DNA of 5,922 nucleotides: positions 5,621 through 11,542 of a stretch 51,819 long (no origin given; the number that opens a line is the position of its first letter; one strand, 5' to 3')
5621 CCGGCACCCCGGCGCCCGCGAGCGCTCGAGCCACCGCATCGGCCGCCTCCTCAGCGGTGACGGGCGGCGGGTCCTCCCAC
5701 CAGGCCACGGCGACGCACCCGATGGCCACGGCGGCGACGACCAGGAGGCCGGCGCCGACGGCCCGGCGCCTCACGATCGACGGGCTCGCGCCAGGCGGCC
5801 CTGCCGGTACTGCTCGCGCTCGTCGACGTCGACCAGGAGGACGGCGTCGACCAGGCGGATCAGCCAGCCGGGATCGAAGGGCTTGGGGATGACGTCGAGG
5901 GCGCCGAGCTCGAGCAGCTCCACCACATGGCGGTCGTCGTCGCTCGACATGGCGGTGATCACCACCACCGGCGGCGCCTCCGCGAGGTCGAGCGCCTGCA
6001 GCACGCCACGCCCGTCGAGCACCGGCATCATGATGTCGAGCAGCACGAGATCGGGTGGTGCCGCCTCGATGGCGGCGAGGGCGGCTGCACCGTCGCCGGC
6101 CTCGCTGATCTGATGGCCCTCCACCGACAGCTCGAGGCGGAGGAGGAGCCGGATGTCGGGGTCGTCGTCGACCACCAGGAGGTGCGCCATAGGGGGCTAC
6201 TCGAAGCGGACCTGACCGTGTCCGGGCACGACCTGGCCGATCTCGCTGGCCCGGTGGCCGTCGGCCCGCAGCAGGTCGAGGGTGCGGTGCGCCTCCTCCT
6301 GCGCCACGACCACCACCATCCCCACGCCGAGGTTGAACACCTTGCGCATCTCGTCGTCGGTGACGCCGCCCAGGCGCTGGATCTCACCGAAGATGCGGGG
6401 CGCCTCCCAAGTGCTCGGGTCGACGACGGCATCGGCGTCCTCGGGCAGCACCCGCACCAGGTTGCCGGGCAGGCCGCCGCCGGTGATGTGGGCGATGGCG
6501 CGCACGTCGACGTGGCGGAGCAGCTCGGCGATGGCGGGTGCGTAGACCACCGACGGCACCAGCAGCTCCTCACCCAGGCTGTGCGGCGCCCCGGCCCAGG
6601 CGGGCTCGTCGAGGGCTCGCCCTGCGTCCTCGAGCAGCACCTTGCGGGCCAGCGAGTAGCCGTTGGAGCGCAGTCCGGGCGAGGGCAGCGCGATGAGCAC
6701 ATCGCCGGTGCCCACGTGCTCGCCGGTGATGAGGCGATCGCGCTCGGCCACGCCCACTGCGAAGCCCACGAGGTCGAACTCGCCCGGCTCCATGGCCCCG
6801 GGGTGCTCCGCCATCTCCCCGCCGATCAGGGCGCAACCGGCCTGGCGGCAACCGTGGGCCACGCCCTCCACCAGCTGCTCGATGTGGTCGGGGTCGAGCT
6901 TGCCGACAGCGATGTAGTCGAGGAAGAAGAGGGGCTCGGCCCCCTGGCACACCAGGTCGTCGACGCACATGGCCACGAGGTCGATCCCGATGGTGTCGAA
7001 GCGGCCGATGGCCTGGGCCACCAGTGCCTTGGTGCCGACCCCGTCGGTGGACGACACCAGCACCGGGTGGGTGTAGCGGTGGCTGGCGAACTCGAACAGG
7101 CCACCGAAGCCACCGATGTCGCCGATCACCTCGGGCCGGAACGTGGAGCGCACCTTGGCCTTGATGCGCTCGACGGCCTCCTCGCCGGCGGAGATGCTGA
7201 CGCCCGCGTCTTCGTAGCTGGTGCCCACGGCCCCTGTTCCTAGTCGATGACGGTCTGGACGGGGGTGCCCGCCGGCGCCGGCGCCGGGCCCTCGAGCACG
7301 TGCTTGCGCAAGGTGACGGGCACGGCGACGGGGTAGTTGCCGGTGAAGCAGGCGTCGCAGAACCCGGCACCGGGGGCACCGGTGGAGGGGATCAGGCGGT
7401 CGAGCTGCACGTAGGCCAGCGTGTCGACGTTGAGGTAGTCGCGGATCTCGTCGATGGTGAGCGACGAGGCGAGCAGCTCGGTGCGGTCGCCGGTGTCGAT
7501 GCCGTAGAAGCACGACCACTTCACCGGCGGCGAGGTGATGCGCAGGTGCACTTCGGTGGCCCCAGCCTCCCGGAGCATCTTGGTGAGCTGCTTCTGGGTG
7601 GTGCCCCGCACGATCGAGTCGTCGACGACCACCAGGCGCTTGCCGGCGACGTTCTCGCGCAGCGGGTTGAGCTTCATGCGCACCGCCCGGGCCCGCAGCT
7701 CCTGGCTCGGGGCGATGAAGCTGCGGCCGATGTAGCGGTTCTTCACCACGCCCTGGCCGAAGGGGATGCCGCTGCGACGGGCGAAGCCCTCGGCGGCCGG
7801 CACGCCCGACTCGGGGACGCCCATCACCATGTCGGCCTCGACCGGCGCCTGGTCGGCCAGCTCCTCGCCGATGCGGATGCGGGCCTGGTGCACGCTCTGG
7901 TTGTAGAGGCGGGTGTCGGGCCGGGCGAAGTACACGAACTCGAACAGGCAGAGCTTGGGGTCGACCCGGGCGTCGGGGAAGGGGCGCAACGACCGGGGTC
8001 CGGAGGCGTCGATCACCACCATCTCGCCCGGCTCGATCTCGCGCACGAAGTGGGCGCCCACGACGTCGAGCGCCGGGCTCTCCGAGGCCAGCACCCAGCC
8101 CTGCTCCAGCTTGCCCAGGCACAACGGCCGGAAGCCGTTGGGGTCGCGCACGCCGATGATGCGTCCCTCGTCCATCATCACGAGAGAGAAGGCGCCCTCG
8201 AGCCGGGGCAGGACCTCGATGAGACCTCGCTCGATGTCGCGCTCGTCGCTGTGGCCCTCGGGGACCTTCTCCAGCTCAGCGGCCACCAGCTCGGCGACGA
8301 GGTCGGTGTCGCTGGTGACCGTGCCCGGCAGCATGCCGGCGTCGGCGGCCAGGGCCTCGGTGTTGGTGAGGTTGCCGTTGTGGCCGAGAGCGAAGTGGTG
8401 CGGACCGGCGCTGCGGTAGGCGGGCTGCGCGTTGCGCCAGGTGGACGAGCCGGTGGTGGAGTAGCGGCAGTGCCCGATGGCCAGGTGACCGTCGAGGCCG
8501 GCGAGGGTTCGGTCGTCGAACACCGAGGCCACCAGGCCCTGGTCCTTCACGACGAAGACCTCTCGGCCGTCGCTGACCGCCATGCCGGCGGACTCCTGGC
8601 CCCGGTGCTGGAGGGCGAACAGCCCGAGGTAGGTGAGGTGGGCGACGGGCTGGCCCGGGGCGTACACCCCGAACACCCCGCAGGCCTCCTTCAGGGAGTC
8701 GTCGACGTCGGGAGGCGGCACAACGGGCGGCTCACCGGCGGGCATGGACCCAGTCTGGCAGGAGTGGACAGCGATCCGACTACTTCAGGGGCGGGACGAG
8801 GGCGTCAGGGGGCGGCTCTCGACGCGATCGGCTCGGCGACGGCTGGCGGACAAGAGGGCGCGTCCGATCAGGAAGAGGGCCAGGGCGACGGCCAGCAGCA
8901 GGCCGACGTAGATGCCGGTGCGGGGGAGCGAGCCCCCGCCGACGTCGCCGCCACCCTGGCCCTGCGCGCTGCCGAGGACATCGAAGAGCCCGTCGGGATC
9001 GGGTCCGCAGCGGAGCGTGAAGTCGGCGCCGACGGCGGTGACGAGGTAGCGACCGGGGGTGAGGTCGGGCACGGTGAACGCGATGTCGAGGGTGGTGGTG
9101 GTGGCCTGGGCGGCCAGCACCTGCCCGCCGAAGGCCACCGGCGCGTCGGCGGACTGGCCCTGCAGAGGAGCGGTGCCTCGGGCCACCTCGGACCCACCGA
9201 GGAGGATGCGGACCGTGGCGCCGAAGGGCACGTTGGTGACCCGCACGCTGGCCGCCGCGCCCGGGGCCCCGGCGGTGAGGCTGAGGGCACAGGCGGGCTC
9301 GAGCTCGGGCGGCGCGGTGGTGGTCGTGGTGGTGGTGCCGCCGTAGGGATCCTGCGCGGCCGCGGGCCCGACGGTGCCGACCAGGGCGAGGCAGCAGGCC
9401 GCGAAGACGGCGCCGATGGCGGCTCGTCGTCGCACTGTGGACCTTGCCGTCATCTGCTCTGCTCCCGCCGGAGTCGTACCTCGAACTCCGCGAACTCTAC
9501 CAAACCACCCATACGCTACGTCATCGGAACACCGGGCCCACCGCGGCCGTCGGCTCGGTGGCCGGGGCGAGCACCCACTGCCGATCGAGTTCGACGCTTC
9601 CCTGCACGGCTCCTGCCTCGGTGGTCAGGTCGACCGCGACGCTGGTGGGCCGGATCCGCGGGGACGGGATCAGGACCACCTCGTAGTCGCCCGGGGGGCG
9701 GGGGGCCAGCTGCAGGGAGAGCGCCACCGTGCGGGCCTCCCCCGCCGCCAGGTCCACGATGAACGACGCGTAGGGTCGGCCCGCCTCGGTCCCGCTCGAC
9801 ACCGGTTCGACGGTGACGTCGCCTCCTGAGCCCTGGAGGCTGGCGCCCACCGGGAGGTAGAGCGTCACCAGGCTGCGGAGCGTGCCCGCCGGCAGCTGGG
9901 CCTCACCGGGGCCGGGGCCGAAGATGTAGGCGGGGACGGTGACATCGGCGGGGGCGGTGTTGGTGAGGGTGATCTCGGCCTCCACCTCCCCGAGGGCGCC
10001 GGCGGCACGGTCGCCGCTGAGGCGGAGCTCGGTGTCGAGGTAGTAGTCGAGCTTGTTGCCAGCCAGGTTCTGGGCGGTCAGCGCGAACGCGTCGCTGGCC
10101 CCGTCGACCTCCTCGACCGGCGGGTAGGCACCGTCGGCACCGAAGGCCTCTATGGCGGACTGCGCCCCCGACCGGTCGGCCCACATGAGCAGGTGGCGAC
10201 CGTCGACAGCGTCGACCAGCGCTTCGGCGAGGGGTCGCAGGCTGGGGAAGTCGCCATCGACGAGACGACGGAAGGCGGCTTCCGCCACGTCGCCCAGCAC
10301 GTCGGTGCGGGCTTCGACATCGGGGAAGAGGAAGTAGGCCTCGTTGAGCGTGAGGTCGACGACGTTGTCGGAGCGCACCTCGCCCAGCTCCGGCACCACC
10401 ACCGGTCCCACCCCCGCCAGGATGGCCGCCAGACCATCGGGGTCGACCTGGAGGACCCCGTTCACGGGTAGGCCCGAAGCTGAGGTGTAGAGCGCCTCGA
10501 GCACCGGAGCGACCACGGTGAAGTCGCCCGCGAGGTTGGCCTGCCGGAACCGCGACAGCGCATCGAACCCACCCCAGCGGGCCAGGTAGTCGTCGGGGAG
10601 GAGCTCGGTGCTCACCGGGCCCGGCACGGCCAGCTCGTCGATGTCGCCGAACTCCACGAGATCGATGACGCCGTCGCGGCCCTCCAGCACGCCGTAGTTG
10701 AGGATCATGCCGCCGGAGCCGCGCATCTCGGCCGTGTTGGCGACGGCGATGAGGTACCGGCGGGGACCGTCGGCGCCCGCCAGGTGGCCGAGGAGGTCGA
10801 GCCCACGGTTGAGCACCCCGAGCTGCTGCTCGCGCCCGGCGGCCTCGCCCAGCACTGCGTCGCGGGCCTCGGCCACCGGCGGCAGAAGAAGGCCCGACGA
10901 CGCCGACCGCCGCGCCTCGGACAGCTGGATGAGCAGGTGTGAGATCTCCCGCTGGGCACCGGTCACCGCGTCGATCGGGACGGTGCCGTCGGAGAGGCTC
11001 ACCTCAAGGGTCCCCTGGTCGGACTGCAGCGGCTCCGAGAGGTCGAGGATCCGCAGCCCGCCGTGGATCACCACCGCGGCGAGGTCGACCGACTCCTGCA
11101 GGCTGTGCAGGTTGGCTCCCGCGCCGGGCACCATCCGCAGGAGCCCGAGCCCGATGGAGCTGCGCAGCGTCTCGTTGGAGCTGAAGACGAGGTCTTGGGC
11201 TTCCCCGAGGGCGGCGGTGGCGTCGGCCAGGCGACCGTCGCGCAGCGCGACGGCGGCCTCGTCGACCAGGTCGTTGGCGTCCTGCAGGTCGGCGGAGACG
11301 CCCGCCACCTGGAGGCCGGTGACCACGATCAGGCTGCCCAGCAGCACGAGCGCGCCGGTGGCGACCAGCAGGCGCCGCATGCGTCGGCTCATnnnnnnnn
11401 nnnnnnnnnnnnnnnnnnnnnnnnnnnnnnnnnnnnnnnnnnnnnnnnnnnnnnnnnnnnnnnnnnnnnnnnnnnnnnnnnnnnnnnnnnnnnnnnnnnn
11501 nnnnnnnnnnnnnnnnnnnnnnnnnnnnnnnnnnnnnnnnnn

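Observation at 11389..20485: Candidate non-canonical polyol-phosphate (glycerol-1-phosphate) glycopolymer pathway: G1P dehydrogenase + cytidylyltransferase + two CDP-alcohol phosphotransferases, with no TagD/TagB/TagF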

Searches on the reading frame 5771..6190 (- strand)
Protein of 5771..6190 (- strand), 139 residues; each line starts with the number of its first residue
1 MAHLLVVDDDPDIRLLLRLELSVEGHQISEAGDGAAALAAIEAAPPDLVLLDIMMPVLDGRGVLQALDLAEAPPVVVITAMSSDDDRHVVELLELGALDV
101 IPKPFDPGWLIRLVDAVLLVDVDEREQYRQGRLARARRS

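Call 11: search_protein_families(library=pfam, proteins=[window:5771-6190:-], max_evalue=0.01)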
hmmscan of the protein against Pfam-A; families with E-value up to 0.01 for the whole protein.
window:5771-6190:- (139 aa): 1 family
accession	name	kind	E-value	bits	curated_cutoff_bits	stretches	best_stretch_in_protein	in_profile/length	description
PF00072.30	Response_reg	-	1.1e-23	84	30.2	1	5-114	2-110/111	Response regulator receiver domain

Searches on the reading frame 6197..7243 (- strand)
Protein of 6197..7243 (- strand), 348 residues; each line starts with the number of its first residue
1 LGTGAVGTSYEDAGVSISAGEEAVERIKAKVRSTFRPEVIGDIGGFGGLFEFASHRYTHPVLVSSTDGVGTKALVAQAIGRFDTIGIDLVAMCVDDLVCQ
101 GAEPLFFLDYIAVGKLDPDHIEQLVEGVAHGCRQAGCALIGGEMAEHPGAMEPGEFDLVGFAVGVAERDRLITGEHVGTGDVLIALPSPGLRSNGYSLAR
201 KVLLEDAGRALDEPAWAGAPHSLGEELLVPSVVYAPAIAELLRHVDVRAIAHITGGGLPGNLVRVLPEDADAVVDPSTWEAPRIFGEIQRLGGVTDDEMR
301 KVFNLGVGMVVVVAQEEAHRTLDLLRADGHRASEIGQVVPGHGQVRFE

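Call 11: search_protein_families(library=pfam, proteins=[window:6197-7243:-], max_evalue=0.01)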
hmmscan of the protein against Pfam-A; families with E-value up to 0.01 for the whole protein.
window:6197-7243:- (348 aa): 2 families
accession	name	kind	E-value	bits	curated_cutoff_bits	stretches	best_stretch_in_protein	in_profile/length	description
PF02769.27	AIRS_C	-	5.6e-27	95.3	23.1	1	179-343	2-150/156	AIR synthase related protein, C-terminal domain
PF00586.29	AIRS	-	9.8e-25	87.6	24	1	61-166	14-112/112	AIR synthase related protein, N-terminal domain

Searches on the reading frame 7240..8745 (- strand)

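Call 11: search_protein_families(library=pfam, proteins=[window:7240-8745:-], max_evalue=0.01)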
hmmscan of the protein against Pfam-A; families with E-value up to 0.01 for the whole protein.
window:7240-8745:- (501 aa): 5 families
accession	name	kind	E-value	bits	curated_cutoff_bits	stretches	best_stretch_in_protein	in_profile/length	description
PF13522.11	GATase_6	-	6.1e-11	42.9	27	1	85-222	9-130/130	Glutamine amidotransferase domain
PF13537.11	GATase_7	-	1.3e-10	41.8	25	1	103-226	10-121/123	Glutamine amidotransferase domain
PF00156.33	Pribosyltran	-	8.8e-10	38.6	26.3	1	289-401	15-120/158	Phosphoribosyl transferase domain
PF00310.26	GATase_2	-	4.5e-06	26.1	19.9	0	75-125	192-234/420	Glutamine amidotransferases class-II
PF13230.11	GATase_4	-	5.6e-06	25.9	23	1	83-192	68-178/272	Glutamine amidotransferases class-II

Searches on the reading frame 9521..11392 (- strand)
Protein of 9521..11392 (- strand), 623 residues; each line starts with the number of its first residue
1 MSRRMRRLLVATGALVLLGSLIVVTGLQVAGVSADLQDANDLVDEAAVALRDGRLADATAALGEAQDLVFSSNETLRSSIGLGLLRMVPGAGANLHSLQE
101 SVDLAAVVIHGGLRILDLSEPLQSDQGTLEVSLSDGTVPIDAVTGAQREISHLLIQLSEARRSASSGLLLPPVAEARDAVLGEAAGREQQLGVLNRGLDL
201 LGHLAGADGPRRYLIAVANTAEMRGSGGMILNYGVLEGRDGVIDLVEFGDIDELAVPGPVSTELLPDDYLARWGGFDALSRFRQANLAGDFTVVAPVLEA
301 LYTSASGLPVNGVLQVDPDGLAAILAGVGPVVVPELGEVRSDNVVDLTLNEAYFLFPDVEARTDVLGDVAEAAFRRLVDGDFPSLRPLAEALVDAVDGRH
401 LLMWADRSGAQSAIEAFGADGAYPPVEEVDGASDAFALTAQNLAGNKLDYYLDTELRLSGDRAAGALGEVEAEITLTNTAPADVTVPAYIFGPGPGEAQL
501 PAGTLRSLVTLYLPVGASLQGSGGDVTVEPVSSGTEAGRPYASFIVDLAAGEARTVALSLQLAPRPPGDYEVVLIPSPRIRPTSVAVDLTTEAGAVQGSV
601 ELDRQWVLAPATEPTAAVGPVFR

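Call 7: search_protein_families(library=pfam, proteins=[window:9521-11392:-], max_evalue=0.01)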
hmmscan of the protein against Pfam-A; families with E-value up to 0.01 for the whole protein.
window:9521-11392:- (623 aa): 1 family
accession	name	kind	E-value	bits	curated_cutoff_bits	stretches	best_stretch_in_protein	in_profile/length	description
PF13196.11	DUF4012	-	1.6e-29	103.7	28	1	208-353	1-144/144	Protein of unknown function (DUF4012)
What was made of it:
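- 9521..11392 (-): B: DUF4012 protein (623 aa), coupled to C. Pfam PF13196, E 2e-29 (call 7).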

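Call 12: search_protein_families(library=ncbifam, proteins=[window:9521-11392:-], max_evalue=0.01)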
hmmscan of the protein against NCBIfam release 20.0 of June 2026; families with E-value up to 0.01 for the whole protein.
window:9521-11392:- (623 aa): 0 families
